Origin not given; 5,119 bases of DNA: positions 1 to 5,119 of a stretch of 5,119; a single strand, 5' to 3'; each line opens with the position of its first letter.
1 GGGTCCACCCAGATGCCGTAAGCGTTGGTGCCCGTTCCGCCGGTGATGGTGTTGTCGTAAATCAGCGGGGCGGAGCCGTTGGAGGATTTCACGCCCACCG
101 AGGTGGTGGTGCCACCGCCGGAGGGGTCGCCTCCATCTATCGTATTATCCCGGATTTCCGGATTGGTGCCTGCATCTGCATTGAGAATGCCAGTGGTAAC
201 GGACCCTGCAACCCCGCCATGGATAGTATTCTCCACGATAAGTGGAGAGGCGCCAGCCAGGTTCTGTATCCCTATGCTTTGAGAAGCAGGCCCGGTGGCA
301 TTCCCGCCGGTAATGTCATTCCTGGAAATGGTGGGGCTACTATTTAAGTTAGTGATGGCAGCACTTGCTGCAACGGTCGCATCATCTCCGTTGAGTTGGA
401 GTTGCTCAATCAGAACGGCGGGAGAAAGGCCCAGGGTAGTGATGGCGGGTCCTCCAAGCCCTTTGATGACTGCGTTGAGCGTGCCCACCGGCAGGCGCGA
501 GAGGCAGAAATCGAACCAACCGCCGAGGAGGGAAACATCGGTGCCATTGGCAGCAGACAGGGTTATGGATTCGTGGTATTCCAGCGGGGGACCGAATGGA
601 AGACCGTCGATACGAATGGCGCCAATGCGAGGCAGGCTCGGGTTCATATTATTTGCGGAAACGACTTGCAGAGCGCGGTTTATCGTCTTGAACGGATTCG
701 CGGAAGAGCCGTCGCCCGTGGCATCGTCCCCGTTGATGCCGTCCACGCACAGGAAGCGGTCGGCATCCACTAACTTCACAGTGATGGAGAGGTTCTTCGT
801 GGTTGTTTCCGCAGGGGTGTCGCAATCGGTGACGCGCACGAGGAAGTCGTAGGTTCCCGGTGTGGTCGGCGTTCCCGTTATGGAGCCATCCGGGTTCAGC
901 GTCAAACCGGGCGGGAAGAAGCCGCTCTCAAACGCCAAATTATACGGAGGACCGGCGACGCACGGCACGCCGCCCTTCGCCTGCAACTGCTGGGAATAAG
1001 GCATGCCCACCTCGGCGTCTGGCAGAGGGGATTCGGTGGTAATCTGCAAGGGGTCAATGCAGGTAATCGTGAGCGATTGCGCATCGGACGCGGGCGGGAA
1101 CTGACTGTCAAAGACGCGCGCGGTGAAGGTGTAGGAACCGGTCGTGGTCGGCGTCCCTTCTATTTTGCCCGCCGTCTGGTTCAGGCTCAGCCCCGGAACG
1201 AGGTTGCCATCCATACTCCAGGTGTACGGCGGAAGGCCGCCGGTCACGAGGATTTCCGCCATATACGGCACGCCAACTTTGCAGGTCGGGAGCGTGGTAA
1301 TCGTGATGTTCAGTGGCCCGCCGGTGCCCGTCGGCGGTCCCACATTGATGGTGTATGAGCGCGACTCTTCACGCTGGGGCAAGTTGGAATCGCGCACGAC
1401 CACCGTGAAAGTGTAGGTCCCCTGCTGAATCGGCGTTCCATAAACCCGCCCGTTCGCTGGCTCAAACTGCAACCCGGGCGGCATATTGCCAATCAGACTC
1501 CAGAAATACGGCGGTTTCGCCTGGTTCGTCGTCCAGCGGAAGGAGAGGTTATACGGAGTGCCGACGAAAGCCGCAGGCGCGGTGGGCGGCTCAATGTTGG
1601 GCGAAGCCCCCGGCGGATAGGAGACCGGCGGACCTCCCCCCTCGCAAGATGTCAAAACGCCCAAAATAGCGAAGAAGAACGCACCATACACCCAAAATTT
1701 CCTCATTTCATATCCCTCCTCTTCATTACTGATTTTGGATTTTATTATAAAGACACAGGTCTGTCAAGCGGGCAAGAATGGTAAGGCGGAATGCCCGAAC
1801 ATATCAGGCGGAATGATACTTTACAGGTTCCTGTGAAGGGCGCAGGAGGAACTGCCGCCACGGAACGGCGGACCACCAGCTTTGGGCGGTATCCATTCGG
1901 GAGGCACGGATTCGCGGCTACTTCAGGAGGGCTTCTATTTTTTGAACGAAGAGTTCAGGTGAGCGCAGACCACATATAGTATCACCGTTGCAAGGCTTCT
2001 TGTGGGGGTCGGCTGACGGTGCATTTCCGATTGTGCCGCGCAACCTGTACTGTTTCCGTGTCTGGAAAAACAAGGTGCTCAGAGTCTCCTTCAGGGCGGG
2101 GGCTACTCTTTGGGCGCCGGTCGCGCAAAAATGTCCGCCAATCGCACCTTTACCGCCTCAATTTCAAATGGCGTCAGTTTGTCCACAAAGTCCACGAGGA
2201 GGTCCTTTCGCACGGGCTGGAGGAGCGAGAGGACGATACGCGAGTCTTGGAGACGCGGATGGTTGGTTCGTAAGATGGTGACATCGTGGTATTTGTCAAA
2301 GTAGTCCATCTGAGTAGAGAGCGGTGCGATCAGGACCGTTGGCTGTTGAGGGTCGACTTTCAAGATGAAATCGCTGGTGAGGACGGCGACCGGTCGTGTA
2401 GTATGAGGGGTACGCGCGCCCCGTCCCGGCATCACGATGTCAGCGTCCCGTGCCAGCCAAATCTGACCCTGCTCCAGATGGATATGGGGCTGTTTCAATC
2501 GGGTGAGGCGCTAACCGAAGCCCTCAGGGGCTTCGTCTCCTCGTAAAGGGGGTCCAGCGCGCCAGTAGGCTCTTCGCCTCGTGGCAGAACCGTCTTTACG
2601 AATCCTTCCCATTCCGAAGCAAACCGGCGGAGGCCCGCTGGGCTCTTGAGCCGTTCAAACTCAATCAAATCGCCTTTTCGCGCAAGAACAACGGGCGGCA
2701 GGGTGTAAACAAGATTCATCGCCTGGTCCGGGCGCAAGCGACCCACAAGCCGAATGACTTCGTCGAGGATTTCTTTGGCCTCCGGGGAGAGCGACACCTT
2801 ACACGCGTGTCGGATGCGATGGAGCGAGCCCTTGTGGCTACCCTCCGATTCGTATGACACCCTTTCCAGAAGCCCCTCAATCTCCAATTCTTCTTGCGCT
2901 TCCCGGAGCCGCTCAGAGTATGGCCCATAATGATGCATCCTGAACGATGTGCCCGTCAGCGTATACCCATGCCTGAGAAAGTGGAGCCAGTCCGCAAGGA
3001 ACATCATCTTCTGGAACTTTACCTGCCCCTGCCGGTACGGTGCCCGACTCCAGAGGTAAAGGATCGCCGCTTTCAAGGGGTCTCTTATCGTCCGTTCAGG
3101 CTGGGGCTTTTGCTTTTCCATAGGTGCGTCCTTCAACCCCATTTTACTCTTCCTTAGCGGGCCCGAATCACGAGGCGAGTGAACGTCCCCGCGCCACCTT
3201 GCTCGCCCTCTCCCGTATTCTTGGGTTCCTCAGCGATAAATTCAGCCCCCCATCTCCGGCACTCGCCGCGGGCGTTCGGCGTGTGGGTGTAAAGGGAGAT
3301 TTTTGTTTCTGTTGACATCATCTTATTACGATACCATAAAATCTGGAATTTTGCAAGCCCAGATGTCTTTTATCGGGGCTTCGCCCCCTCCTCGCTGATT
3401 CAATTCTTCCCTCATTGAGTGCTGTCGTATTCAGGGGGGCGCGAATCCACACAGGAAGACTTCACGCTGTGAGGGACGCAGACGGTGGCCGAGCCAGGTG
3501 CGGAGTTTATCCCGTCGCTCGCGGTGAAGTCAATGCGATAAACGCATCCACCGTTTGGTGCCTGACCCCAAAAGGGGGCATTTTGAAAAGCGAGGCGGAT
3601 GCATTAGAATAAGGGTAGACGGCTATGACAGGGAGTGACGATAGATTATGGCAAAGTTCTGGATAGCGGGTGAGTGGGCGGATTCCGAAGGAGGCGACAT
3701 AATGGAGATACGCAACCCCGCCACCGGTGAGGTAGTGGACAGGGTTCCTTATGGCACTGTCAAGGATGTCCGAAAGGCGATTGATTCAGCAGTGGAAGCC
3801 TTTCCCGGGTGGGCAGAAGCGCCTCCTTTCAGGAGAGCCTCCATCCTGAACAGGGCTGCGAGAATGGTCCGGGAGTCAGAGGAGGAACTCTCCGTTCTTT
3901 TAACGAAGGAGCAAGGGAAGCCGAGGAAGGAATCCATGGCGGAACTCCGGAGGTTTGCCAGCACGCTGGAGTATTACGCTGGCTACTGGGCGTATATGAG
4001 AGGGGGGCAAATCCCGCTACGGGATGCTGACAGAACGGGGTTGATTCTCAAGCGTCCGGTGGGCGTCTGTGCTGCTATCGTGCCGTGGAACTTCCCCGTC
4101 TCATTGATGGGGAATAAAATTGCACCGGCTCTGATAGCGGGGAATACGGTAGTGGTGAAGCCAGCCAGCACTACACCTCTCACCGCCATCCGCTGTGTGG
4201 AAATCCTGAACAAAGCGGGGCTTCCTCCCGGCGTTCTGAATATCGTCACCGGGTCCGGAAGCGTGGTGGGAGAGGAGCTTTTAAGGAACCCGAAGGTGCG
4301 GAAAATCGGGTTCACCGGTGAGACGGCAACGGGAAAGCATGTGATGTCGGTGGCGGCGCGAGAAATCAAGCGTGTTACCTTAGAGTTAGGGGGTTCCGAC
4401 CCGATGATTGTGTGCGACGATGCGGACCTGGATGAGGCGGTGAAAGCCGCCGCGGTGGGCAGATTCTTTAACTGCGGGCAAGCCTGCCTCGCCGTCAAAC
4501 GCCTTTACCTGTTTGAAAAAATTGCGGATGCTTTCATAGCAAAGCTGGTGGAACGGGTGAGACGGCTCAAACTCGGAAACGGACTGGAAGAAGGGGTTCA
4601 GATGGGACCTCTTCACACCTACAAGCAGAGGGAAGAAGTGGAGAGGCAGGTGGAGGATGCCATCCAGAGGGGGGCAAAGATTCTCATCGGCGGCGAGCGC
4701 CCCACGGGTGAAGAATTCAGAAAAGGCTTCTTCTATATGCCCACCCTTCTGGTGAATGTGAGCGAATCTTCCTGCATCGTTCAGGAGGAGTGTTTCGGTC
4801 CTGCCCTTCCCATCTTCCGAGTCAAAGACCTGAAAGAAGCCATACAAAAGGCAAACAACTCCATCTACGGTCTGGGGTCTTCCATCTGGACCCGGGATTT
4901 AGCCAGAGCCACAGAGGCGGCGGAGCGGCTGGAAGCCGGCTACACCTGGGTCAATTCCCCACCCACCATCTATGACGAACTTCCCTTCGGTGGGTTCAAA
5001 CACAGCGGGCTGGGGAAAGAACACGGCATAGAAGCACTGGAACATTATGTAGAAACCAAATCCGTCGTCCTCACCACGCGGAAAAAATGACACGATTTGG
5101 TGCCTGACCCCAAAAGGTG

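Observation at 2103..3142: Non-canonical toxin-antitoxin pair: Panacea (DUF4065/SocA-like) antitoxin coupled to a MazF/PemK-fold toxin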

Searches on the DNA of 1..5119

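Call 73: search_rna_families(source=window, threshold=evalue, max_evalue=1)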
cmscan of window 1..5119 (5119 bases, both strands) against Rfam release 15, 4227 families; matches with E-value up to 1: 1.
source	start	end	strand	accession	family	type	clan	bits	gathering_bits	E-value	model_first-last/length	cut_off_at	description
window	1556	1618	+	RF02802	PyrR204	Gene; snRNA; snoRNA; HACA-box;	-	20.7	71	0.82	1-57/57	no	Pyrobaculum sRNA 204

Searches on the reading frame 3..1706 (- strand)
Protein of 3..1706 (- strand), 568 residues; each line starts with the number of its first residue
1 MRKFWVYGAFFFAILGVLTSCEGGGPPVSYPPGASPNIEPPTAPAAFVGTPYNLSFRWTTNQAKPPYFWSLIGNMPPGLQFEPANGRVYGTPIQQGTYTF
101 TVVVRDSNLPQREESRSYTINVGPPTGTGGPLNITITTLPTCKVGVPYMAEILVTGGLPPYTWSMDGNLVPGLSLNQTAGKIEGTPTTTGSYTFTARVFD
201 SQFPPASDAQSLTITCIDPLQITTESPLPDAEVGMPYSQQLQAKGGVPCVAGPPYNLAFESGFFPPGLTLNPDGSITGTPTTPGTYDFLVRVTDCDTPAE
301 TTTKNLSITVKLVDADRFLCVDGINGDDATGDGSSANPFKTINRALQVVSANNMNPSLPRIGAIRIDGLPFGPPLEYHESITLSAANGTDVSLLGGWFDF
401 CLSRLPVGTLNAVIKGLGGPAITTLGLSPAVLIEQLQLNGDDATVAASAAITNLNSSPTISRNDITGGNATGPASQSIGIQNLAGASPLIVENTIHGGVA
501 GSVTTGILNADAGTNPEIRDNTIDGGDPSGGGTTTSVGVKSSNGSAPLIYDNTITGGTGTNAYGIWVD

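Call 21: search_protein_families(library=pfam, proteins=[window:3-1706:-], max_evalue=1)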
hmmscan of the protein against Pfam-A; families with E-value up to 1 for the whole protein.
window:3-1706:- (568 aa): 9 families
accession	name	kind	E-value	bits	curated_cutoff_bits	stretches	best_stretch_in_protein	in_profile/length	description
PF05345.18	He_PIG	-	9.9e-28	96.9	24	3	223-310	5-95/96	Putative Ig domain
PF07495.19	Y_Y_Y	-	8.7e-10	38.8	26.6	3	274-311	28-65/65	Y_Y_Y domain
PF22352.2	K319L-like_PKD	-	4.2e-06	27.1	27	1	67-115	31-77/84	K319L-like, PKD domain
PF24908.1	Ig_SIBA-E_2nd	-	1e-05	26.1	27.8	1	74-108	42-76/117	Integrin beta-like protein A-E, second Ig-like domain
PF07602.17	DUF1565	-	0.00048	20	20.3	1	324-353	1-29/257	Protein of unknown function (DUF1565)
PF00028.23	Cadherin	-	0.0014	19.4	28.8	0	94-122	63-92/93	Cadherin domain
PF18887.5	MBG_3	-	0.13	12.8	25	0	173-214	28-68/72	MBG domain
PF15418.12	DUF4625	-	0.18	12.5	27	0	282-308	104-130/131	Domain of unknown function (DUF4625)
PF17963.7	Big_9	-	0.65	11.4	23.6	1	268-309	48-89/89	Bacterial Ig domain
